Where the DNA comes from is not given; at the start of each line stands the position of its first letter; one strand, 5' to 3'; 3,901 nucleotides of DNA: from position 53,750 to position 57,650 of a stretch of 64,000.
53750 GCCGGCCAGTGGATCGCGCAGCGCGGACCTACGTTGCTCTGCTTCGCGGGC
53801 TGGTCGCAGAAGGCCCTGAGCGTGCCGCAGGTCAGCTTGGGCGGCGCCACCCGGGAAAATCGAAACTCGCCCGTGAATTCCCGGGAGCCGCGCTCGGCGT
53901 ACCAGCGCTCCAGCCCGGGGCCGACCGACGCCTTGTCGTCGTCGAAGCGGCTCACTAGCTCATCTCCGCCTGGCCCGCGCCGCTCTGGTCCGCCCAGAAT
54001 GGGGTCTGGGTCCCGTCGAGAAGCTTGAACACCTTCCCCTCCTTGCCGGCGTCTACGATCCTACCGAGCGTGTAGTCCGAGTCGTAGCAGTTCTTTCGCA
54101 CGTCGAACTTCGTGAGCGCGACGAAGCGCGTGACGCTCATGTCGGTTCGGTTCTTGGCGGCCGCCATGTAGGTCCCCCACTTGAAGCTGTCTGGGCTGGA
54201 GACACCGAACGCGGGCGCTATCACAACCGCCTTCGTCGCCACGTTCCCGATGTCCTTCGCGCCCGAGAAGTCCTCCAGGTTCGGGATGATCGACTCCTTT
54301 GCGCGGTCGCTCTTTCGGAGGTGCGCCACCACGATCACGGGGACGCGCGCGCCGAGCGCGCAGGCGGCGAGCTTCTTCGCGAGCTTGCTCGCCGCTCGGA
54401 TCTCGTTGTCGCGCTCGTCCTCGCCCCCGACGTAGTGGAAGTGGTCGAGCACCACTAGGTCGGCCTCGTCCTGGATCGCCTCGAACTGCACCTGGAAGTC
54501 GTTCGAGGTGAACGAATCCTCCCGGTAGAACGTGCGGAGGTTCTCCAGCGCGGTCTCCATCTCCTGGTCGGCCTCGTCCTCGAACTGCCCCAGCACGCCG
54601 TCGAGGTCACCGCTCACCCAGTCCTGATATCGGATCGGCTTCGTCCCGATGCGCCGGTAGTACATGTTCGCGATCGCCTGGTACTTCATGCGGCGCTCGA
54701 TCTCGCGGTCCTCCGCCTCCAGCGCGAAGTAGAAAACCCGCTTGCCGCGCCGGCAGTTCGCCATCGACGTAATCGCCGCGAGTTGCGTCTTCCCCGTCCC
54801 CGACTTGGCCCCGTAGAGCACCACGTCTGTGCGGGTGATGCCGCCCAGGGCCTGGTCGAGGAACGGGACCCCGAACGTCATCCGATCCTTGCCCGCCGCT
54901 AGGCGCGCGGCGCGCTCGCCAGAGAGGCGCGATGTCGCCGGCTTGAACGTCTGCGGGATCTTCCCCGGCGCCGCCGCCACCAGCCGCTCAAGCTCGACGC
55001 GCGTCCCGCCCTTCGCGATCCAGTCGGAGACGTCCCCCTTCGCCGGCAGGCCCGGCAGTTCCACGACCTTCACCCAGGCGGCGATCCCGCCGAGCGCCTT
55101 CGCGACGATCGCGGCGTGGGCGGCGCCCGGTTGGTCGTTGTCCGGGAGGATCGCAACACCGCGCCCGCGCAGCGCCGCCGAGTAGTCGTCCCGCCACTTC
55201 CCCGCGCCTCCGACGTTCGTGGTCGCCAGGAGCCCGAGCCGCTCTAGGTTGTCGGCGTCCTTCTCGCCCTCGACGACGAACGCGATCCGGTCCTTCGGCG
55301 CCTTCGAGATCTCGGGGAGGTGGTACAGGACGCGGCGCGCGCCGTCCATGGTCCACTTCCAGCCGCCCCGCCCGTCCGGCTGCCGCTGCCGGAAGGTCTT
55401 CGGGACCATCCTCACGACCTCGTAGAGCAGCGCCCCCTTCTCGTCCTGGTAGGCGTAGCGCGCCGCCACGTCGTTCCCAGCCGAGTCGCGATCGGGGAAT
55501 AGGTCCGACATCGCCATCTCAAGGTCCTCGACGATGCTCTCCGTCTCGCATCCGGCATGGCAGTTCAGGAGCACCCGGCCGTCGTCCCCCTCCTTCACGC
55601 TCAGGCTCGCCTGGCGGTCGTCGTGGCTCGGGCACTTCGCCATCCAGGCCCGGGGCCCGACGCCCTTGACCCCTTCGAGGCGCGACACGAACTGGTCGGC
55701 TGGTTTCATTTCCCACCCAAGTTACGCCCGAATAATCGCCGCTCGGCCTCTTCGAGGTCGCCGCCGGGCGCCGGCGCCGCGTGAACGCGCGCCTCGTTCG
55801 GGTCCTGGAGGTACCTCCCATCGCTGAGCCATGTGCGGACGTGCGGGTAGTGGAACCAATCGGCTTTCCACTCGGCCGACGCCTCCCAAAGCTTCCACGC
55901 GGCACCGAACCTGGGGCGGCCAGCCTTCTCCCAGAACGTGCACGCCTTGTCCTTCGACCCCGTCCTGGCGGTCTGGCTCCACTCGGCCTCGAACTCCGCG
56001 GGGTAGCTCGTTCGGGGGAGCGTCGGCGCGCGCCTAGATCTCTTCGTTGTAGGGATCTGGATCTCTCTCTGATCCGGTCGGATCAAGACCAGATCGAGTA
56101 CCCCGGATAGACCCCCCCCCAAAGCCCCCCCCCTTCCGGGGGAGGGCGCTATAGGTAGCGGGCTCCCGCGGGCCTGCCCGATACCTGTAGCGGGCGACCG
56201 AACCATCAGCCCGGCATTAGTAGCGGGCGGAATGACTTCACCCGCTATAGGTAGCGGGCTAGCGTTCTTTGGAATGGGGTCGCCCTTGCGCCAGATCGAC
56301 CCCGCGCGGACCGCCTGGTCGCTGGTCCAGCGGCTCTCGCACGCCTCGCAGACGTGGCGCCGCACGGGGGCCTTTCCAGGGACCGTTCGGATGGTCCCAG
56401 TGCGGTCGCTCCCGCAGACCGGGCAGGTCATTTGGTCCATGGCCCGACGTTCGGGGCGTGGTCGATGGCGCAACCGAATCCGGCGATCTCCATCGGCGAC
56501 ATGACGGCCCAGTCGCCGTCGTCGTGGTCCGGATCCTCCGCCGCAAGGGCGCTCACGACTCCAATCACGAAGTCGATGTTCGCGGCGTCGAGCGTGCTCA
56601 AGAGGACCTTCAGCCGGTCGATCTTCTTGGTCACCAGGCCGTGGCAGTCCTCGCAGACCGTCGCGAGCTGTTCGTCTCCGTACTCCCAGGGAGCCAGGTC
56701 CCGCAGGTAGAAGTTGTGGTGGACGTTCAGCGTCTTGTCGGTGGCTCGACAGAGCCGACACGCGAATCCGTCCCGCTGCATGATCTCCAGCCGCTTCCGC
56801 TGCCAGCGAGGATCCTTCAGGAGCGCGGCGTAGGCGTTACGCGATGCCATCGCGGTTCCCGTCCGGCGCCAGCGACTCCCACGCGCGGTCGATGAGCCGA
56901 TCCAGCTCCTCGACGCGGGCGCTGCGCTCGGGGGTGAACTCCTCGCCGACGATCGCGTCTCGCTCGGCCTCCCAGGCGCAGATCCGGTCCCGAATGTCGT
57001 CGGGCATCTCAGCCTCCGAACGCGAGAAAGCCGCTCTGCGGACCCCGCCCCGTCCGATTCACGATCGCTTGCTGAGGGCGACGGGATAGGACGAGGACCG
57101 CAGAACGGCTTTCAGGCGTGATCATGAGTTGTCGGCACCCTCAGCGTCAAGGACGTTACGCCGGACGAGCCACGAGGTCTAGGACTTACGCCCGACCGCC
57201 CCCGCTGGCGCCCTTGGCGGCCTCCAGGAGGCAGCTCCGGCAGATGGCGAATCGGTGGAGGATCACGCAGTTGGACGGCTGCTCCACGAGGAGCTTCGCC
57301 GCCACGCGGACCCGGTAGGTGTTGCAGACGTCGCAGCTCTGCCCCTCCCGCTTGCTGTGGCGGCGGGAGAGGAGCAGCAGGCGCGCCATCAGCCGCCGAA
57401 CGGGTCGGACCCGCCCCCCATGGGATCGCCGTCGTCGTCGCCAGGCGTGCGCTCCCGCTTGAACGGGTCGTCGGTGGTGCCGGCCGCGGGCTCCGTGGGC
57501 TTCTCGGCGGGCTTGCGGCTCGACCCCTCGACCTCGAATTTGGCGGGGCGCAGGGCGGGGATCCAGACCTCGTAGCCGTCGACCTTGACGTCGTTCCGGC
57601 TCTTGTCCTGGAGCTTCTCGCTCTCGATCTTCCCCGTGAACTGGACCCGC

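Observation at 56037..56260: Origin-like block inside the initiator-like gene: four in-phase iterons, six clustered GATC sites and two G9 tracts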

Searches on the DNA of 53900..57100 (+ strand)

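Call 11: search_dna_similar(query=window:53900-57100:+, collection=phages, mode=distant, max_rows=25)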
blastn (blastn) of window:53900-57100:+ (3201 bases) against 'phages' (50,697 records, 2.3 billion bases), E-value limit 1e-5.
Records with a match: 9; places in all: 9; records where one place covers at least 80% of the query: 0.
Best place of each record, by identity: 60-80% 9.
By first word of the organism name: Arthrobacter 9.
By host as written in the record: Arthrobacter globiformis B-2979 6; Arthrobacter globiformis NRRL B-2880 1; Arthrobacter globiformis NRRL B-2979 SEA 1; Arthrobacter globiformis NRRL B-2979 1.
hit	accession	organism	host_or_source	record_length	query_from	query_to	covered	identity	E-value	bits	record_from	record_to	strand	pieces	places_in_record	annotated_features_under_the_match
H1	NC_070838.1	Arthrobacter phage SilentRX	Arthrobacter globiformis B-2979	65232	1263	1502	7%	68.1%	1e-11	80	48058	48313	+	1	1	67: DNA primase/helicase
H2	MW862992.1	Arthrobacter phage SilentRX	Arthrobacter globiformis B-2979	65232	1263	1502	7%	68.1%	1e-11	80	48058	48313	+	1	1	67: DNA primase/helicase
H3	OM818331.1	Arthrobacter phage BruhMoment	Arthrobacter globiformis B-2979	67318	1320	1502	6%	73.1%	1e-18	102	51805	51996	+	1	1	78: DNA primase/helicase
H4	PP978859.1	Arthrobacter phage AWGoat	Arthrobacter globiformis NRRL B-2880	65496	1320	1502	6%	68.2%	8e-8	67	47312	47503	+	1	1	66: DNA primase/helicase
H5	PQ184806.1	Arthrobacter phage MellowYellow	Arthrobacter globiformis B-2979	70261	1349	1502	5%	71.3%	4e-12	82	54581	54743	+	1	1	94: DNA primase/helicase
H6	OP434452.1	Arthrobacter phage Pureglobe5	Arthrobacter globiformis B-2979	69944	1353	1502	5%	70.4%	2e-8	68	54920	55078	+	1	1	93: DNA primase/helicase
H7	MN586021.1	Arthrobacter phage Beagle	Arthrobacter globiformis NRRL B-2979 SEA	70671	1353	1502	5%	70.4%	2e-8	68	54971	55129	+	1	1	95: DNA primase/polymerase/helicase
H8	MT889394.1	Arthrobacter phage Odyssey395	Arthrobacter globiformis NRRL B-2979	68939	1353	1502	5%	70.4%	2e-8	68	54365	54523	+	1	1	93: DNA primase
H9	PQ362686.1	Arthrobacter phage Ranunculus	Arthrobacter globiformis B-2979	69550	1349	1457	3%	75.0%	7e-9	71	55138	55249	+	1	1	82: DNA primase/helicase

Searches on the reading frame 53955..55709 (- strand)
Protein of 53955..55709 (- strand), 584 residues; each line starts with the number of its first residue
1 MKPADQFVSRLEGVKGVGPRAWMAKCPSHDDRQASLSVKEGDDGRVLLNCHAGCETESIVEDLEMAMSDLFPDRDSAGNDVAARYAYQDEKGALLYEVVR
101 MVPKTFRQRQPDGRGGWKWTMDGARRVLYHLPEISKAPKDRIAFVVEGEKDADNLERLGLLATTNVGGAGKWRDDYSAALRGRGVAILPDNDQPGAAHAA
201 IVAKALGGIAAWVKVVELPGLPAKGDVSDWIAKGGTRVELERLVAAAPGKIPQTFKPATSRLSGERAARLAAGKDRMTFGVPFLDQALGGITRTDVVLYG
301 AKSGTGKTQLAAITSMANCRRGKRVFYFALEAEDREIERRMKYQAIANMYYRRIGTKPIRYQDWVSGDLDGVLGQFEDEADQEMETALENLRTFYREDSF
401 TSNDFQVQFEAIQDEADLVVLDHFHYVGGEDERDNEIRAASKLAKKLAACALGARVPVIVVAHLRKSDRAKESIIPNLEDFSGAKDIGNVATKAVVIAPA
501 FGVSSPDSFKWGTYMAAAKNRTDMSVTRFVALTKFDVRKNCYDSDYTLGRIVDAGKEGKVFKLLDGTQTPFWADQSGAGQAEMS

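Call 9: search_protein_families(library=pfam, proteins=[window:53955-55709:-], max_evalue=0.1)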
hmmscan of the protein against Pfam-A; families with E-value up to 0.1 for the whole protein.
window:53955-55709:- (584 aa): 4 families
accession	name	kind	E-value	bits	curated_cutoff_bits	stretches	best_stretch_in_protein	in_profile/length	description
PF03796.21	DnaB_C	-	1.5e-13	51.2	27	1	280-489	5-203/255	DnaB-like helicase C terminal domain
PF13481.12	AAA_25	-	7.4e-09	35.9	27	1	292-468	31-194/195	AAA domain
PF06745.19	ATPase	-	8.8e-06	25.7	26.6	1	280-342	4-68/231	KaiC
PF01695.23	IstB_IS21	-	0.00018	21.5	24.1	1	294-331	93-129/238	IstB-like ATP binding protein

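Call 10: search_protein_families(library=phrogs, proteins=[window:53955-55709:-], max_evalue=0.01)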
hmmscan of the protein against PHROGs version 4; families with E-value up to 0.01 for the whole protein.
window:53955-55709:- (584 aa): 9 families
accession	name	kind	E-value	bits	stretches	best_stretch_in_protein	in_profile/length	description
phrog_239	-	DNA, RNA and nucleotide metabolism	8.9e-43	148.3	1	78-491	141-547/801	DNA primase/helicase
phrog_6088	-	DNA, RNA and nucleotide metabolism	2.6e-37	129.7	2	79-259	148-307/772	DNA primase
phrog_19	-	DNA, RNA and nucleotide metabolism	5.3e-25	89.3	1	271-491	329-531/621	DnaB-like replicative helicase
phrog_243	-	DNA, RNA and nucleotide metabolism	9.7e-13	48.7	1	281-523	22-244/273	DnaB-like replicative helicase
phrog_47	-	DNA, RNA and nucleotide metabolism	8.8e-08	32.1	1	135-239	229-330/947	DNA primase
phrog_5482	-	unknown function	1e-05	25.5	1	293-497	50-246/341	-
phrog_849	-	DNA, RNA and nucleotide metabolism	2e-05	24.8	1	120-251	220-347/435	DNA primase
phrog_26824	-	unknown function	0.00016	20.9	1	129-240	166-279/868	-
phrog_4762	-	unknown function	0.0044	16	1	101-193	57-150/822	-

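Call 27: search_dna_similar(query=window:53955-55709:-, collection=phages, mode=protein, max_rows=25)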
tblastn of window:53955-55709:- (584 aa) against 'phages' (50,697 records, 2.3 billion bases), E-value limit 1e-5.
Records with a match: 193; places in all: 194; records where one place covers at least 80% of the query: 0.
Best place of each record, by identity: <60% 193.
By first word of the organism name: Arthrobacter 66; Microbacterium 45; Gordonia 32; Streptomyces 12; Wolbachia 7; Curtobacterium 6; Salinibacter 5; Bacteriophage 3; Clostridium 3; Mycobacterium 3; and 6 more.
By host as written in the record: Arthrobacter globiformis B-2979 46; Gordonia terrae 3612 31; Microbacterium foliorum NRRL B-24224 24; Microbacterium foliorum NRRL B-24224 SEA 10; Curtobacterium flaccumfaciens NRRL B-729 SEA 6; Arthrobacter globiformis NRRL B-2880 5; - 5; Arthrobacter sp. ATCC 21022 4; and 38 more.
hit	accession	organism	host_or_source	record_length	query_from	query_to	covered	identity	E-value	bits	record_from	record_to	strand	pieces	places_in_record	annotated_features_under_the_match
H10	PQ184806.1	Arthrobacter phage MellowYellow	Arthrobacter globiformis B-2979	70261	23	248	39%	44.0%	5e-40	162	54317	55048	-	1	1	94: DNA primase/helicase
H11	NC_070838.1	Arthrobacter phage SilentRX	Arthrobacter globiformis B-2979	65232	1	251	43%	39.6%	2e-39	160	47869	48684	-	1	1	67: DNA primase/helicase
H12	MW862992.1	Arthrobacter phage SilentRX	Arthrobacter globiformis B-2979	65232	1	251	43%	39.6%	2e-39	160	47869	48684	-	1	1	67: DNA primase/helicase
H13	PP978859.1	Arthrobacter phage AWGoat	Arthrobacter globiformis NRRL B-2880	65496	1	251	43%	38.6%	3e-38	157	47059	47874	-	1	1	66: DNA primase/helicase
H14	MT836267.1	Bacteriophage sp.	human fecal samples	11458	6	259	43%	38.0%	3e-40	163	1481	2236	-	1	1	record has no annotation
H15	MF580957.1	Salinibacter phage M8CR30-2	Salinibacter ruber M8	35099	2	248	42%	38.6%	4e-38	157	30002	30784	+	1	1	topoisomerase-primase domain-containing protein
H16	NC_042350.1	Salinibacter phage M8CR30-2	Salinibacter ruber M8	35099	2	248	42%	38.6%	4e-38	157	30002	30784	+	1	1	DNA primase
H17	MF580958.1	Salinibacter phage M8CR30-4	Salinibacter ruber M8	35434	2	248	42%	38.6%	4e-38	157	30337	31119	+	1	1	topoisomerase-primase domain-containing protein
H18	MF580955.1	Salinibacter phage M1EM-1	Salinibacter ruber M1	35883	2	248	42%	38.6%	7e-37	153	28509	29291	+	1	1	topoisomerase-primase domain-containing protein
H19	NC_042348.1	Salinibacter phage M1EM-1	Salinibacter ruber M1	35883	2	248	42%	38.6%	7e-37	153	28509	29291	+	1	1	DNA primase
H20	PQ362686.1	Arthrobacter phage Ranunculus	Arthrobacter globiformis B-2979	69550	23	244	38%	42.9%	1e-39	161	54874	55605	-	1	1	82: DNA primase/helicase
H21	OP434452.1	Arthrobacter phage Pureglobe5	Arthrobacter globiformis B-2979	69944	23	240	37%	42.9%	3e-39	160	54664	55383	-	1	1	93: DNA primase/helicase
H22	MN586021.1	Arthrobacter phage Beagle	Arthrobacter globiformis NRRL B-2979 SEA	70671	23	240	37%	42.9%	3e-39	160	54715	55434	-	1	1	95: DNA primase/polymerase/helicase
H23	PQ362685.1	Arthrobacter phage Pointis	Arthrobacter globiformis B-2979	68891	23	240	37%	42.9%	4e-39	159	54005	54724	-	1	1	90: DNA primase/helicase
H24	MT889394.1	Arthrobacter phage Odyssey395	Arthrobacter globiformis NRRL B-2979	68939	23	240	37%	42.9%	5e-39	159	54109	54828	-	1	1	93: DNA primase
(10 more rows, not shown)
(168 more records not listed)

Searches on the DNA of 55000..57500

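Call 28: search_rna_families(source=window, start=55000, end=57500, threshold=evalue, max_evalue=1)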
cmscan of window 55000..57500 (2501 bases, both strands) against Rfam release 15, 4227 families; matches with E-value up to 1: 1.
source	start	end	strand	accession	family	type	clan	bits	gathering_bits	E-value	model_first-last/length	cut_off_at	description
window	56116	56262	-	RF01757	sbcD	Gene; sRNA;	-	19.5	40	0.64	1-155/155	no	sbcD RNA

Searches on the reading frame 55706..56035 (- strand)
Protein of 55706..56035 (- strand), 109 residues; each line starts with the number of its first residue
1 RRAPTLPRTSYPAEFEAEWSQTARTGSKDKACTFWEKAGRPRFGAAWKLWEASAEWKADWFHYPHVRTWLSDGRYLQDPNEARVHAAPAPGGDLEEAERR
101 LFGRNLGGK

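Call 90: predict_structure(alignment_id=A5)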
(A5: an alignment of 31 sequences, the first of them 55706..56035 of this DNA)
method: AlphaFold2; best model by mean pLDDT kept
length: 109 residues; sequences in the alignment: 31
mean_pLDDT: 81.5   pTM: 0.61
mean pLDDT of the five models: 81.5, 81.2, 79.7, 78.7, 76.7
residues with pLDDT >= 90: 57; 70-90: 22; 50-70: 29; < 50: 1
segments of 3 or more residues with pLDDT < 50: none
pLDDT, mean of each block of 10 residues (from residue 1): 77 96 93 95 94 88 91 88 60 56 56
secondary structure, 60 per line:
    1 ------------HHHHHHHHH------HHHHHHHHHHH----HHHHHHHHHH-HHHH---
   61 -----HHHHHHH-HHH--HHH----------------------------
elements in order: H13-21 H28-38 H43-52 H54-57 H66-72

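Call 92: fold_search(model_id=the predicted structure, library=pdb)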
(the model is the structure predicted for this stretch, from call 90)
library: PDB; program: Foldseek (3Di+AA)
matches with E <= 10: 6; with E <= 0.001: 0
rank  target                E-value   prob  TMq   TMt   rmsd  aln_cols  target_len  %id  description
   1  2mx7_MODEL_1_A        3.1e+00  0.03  0.16  0.16  11.7        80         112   14  Solution structure of the internal EH domain of gamma-synergin (released 2015-12-30)
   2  2cp9_MODEL_1_A        4.4e+00  0.11  0.27  0.39   6.2        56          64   20  Solution structure of RSGI RUH-042, a UBA domain from human mitochondrial elongation factor Ts (released 2005-11-19)
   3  7t8j                  7.6e+00  0.03  0.22  0.18   9.2        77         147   13  The ubiquitin-associated domain of human thirty-eight negative kinase-1 flexibly fused to the 1TEL crystallization chape (released 2022-12-21)
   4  2cpt_MODEL_1_A        7.6e+00  0.02  0.22  0.21  16.3       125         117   12  Solution structure of MIT domain from human SKD1 (released 2005-11-19)
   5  9gb5_I                8.6e+00  0.04  0.25  0.26   9.4        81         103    9  Contracted phiCD508 neck (released 2025-03-26)
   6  6opf_F                9.7e+00  0.03  0.23  0.26   9.6        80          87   14  Crystal structure of dmNxf2 UBA domain fused with Panoramix helix (released 2019-07-03)

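Call 94: fold_search(model_id=the predicted structure, library=viral)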
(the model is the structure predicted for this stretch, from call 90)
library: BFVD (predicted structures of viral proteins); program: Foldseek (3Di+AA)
matches with E <= 10: 55; with E <= 0.001: 0
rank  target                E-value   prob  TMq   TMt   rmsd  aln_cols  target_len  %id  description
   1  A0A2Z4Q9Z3            5.2e-03  1.00  0.53  0.23   7.6        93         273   26  (no name in the UniProt tables at hand)
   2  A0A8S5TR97            1.2e-02  1.00  0.56  0.30   8.8        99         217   22  Replisome organizer [Siphoviridae sp. ctss15]
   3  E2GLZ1                1.6e-02  1.00  0.49  0.24  13.6       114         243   15  AB1gp53 [Acinetobacter phage AB1]
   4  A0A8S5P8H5            1.7e-02  0.99  0.50  0.22  14.7       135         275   18  Putative replisome organizer protein [Siphoviridae sp. ct8Hx23]
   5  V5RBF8                2.6e-02  1.00  0.51  0.25   4.0        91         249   25  Uncharacterized protein [Arthrobacter phage vB_ArS-ArV2]
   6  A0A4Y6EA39            3.8e-02  0.99  0.53  0.20  12.1       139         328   19  Uncharacterized protein [Gordonia phage Mollymur]
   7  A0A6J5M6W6            4.5e-02  0.98  0.50  0.29  11.0       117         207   19  DUF6291 domain-containing protein [uncultured Caudovirales phage]
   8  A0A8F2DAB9            5.8e-02  0.98  0.47  0.22   6.2        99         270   27  RepA-like replication initiator [Gordonia phage VanLee]
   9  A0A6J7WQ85            9.3e-02  0.99  0.56  0.24   3.8        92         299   21  DUF1376 domain-containing protein [uncultured Caudovirales phage]
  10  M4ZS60                9.9e-02  0.97  0.51  0.19  11.1       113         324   18  DNA replication protein DnaD [Bacillus phage PM1]
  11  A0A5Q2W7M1            1.0e-01  0.99  0.49  0.21   8.0        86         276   28  (no name in the UniProt tables at hand)
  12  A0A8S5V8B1            1.1e-01  0.91  0.45  0.49  10.9       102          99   20  Putative replisome organizer protein [Myoviridae sp. ctf4L13]
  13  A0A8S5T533            1.2e-01  0.99  0.61  0.50   7.0       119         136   18  Replisome organizer protein [Myoviridae sp. ct6eX13]
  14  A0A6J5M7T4            1.2e-01  0.95  0.49  0.46  13.6       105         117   15  Uncharacterized protein [uncultured Caudovirales phage]
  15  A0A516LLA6            1.2e-01  0.94  0.49  0.22  13.6       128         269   16  (no name in the UniProt tables at hand)
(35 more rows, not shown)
